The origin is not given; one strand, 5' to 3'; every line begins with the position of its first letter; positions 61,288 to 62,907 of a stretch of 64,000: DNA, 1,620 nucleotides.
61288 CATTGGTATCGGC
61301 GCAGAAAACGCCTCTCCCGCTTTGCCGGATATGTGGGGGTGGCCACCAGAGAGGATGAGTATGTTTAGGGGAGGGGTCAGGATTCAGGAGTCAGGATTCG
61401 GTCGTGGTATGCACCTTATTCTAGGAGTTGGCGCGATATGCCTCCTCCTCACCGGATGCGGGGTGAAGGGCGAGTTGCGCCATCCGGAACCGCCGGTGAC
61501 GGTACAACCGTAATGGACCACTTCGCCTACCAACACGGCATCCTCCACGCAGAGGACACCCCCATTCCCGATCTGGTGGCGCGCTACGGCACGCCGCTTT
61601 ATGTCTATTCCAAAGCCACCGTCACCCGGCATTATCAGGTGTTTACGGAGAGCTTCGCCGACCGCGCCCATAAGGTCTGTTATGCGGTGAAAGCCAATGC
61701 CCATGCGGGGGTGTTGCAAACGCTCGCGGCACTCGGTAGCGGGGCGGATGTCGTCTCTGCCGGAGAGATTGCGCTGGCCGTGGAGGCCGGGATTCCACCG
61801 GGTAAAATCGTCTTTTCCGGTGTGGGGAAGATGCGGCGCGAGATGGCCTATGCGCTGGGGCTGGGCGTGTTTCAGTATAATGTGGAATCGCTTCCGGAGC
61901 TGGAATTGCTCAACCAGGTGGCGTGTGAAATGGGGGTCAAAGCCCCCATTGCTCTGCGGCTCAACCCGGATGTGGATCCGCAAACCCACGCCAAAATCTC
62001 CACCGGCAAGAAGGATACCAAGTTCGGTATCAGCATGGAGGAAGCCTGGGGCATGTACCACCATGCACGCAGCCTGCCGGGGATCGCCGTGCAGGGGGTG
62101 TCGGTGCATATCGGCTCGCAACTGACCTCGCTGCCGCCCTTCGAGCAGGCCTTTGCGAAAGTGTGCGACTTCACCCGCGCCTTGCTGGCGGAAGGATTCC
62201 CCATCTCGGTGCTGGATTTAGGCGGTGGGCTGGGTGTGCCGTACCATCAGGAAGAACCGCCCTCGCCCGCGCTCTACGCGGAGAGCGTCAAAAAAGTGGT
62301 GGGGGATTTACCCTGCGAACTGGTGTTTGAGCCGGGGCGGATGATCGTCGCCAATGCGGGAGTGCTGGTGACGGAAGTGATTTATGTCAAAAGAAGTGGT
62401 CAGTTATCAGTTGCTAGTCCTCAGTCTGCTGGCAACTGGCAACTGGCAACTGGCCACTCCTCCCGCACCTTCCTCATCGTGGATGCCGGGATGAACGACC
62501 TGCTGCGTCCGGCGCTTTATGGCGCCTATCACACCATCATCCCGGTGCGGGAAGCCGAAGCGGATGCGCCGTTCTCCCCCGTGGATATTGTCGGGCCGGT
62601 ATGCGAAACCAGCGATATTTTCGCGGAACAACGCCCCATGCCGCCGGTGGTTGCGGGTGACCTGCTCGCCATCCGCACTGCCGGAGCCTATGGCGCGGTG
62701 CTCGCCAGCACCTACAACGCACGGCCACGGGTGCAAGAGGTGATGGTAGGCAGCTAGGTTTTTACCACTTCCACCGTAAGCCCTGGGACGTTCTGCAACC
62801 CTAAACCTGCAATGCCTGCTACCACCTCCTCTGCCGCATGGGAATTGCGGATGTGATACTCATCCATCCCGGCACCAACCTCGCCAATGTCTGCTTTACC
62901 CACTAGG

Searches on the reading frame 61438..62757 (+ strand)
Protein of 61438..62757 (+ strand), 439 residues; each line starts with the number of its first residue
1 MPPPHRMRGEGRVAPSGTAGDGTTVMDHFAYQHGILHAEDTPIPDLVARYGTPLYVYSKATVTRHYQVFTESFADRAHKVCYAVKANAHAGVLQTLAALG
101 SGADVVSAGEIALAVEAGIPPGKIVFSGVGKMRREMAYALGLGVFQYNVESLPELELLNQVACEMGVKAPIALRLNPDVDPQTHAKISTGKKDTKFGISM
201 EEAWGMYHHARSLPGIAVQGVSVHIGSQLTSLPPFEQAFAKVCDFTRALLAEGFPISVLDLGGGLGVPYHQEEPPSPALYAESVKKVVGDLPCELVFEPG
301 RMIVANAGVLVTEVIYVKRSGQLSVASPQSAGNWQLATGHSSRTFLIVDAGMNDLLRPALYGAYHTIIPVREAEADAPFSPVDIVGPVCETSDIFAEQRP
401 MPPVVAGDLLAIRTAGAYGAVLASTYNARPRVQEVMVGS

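Call 13: search_solved_structures(query=window:61438-62757:+, show_alignments=2)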
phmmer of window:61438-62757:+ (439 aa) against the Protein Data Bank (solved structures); distinct sequences matched with E-value up to 0.001: 51.
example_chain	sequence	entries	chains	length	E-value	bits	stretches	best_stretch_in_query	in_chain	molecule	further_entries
3vab_A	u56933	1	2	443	1.7e-123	415.9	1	16-436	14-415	Diaminopimelate decarboxylase 1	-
3n2b_A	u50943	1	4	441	1.5e-121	409.6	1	24-437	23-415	Diaminopimelate decarboxylase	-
4xg1_A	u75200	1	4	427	4.8e-109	368.3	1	26-437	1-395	Diaminopimelate decarboxylase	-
2p3e_A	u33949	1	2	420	1.3e-102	347.2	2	28-321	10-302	Diaminopimelate decarboxylase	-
2qgh_A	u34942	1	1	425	3.8e-87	296.2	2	45-320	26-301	Diaminopimelate decarboxylase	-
3c5q_A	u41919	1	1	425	7.2e-87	295.2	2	45-320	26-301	Diaminopimelate decarboxylase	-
1twi_A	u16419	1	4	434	3.1e-76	260.2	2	45-320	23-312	Diaminopimelate decarboxylase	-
1tuf_A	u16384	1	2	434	3.1e-76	260.2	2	45-320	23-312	Diaminopimelate decarboxylase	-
6n2a_A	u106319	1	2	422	1.2e-66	228.7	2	32-321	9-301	Diaminopimelate decarboxylase 1, chloroplastic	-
6n2f_A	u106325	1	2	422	2.1e-65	224.5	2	32-321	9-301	Diaminopimelate decarboxylase 2, chloroplastic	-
2yxx_A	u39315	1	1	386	3.7e-62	213.8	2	49-320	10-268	Diaminopimelate decarboxylase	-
1hkv_A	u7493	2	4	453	2.2e-45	158.6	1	34-435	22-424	DIAMINOPIMELATE DECARBOXYLASE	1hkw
2o0t_A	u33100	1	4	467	2.5e-45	158.4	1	34-435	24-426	Diaminopimelate decarboxylase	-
5x7m_A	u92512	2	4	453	9.2e-42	146.6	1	32-438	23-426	Diaminopimelate decarboxylase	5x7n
1knw_A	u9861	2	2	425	6.2e-37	130.7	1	46-436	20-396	Diaminopimelate decarboxylase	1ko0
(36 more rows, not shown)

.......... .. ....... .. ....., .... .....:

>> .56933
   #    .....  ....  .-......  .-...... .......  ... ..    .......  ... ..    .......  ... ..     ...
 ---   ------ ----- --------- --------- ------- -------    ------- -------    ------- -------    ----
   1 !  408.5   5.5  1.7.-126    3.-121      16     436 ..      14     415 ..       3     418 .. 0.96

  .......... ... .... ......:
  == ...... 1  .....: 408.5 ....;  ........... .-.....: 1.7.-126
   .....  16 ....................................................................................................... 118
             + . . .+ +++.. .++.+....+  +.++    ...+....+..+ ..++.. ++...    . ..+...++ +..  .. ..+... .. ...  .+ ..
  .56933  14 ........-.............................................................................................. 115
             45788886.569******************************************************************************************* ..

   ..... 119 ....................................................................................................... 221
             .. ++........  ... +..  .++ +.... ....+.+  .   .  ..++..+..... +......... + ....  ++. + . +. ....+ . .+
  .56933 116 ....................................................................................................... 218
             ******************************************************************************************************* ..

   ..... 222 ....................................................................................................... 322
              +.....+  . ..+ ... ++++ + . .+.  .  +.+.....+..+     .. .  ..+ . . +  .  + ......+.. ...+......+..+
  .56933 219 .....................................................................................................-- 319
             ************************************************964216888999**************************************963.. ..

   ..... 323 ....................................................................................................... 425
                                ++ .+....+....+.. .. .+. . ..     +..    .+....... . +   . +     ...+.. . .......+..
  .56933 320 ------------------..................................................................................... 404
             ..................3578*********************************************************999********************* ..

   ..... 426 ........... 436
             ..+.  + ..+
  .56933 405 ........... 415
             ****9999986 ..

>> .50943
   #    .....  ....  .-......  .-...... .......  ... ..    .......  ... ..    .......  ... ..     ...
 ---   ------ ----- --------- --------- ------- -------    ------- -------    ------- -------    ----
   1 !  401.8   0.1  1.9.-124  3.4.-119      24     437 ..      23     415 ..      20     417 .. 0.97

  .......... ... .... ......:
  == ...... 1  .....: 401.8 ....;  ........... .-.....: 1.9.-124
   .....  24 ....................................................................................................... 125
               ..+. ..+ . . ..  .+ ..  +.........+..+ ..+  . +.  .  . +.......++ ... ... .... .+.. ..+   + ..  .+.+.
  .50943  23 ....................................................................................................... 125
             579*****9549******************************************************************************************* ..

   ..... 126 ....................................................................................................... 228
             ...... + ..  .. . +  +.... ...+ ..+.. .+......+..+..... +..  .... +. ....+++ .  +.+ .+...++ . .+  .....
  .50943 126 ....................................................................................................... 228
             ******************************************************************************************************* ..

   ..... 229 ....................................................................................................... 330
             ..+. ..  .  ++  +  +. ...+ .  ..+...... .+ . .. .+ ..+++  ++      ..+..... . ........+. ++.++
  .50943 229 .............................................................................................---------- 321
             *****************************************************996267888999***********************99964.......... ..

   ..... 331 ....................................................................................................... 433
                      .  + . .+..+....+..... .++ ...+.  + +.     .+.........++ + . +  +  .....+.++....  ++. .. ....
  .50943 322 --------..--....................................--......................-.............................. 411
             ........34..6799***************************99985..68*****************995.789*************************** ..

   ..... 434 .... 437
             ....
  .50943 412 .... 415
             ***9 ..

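Call 15: search_protein_families(library=ncbifam, proteins=[window:61438-62757:+])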
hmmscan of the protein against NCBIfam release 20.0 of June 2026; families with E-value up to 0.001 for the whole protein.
window:61438-62757:+ (439 aa): 7 families
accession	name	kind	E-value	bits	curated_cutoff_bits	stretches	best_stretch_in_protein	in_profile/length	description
TIGR01048.1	lysA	equivalog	1.3e-132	442.2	297.9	1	32-437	5-395/417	diaminopimelate decarboxylase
NF006515.0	PRK08961.1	equivalog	2.5e-64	217.6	802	1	48-437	499-859/861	bifunctional aspartate kinase/diaminopimelate decarboxylase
TIGR03099.1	dCO2ase_PEP1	hypoth_equivalog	1.6e-55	188.8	478.45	2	31-320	3-296/398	pyridoxal-dependent decarboxylase, exosortase A system-associated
NF052544.1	OrLyDeCDokD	equivalog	2.8e-49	167.9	700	1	29-437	19-437/461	ornithine/lysine decarboxylase DokD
NF003763.0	PRK05354.1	equivalog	2.2e-18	66.1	369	1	77-325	97-367/636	biosynthetic arginine decarboxylase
TIGR01273.1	speA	equivalog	9.6e-17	60.7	624.1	1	77-322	90-356/624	arginine decarboxylase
NF041039.1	FslC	exception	1.1e-15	57.4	500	1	43-419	19-386/418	rhizoferrin biosystnesis N-citrylornithine decarboxylase FslC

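Call 48: search_protein_representatives(protein=window:61438-62757:+)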
Query: 439 residues. Proteins with E-value up to 0.001 (for the whole library): 21169; up to 1e-10: 11192; up to 1e-30: 2645. The best 150 are listed.
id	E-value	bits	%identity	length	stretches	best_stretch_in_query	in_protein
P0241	3.0e-122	425.1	53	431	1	22-437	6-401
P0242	3.4e-118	411.7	54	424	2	27-321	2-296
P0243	4.3e-115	401.5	51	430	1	34-437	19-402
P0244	1.5e-113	396.4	52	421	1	26-437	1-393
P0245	3.4e-112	391.9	53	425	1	35-437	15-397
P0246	5.4e-112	391.3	52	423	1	26-437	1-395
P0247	1.6e-110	386.4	49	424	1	26-437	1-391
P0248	4.4e-110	385.0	50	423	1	26-438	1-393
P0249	2.0e-107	376.2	51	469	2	31-320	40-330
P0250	1.3e-105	370.3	49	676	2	26-319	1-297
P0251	7.3e-104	364.5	47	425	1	26-437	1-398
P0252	7.8e-104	364.4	48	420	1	28-437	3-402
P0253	1.1e-103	363.9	47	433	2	26-320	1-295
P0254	1.5e-103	363.5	50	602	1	30-437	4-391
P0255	3.5e-103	362.2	50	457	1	29-437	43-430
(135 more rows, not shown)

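Call 72: predict_structure(alignment_id=A3)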
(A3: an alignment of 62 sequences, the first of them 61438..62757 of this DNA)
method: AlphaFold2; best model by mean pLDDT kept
length: 439 residues; sequences in the alignment: 62
mean_pLDDT: 90.9   pTM: 0.88
mean pLDDT of the five models: 90.9, 90.5, 90.4, 87.8, 87.3
residues with pLDDT >= 90: 369; 70-90: 25; 50-70: 11; < 50: 34
segments of 3 or more residues with pLDDT < 50: 1-24, 333-338
pLDDT, mean of each block of 10 residues (from residue 1): 35 34 66 97 98 98 98 98 98 98 98 99 96 98 98 98 99 96 80 87 98 98 94 97 98 98 95 96 98 98 98 96 54 50 93 95 96 97 95 95 98 97 96 95
secondary structure, 60 per line:
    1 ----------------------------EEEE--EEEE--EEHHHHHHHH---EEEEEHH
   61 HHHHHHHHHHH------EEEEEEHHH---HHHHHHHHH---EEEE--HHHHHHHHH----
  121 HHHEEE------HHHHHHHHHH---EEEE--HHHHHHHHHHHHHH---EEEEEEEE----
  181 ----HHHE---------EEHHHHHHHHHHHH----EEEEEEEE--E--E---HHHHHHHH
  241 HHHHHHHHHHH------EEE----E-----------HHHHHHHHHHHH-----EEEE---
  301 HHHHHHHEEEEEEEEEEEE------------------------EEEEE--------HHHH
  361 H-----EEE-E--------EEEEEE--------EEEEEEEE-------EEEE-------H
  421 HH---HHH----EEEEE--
elements in order: E29-32 E35-38 H43-50 E54-58 H59-71 E78-83 H90-98 E102-105 H108-116 E124-126 H133-142 E146-149 H152-165 E169-176 H200-211 E216-223 H233-251 E258-260 H277-288 E294-297 H301-307 E308-319 E344-348 H357-361 E367-369 E380-385 E394-401 E409-412 E433-437
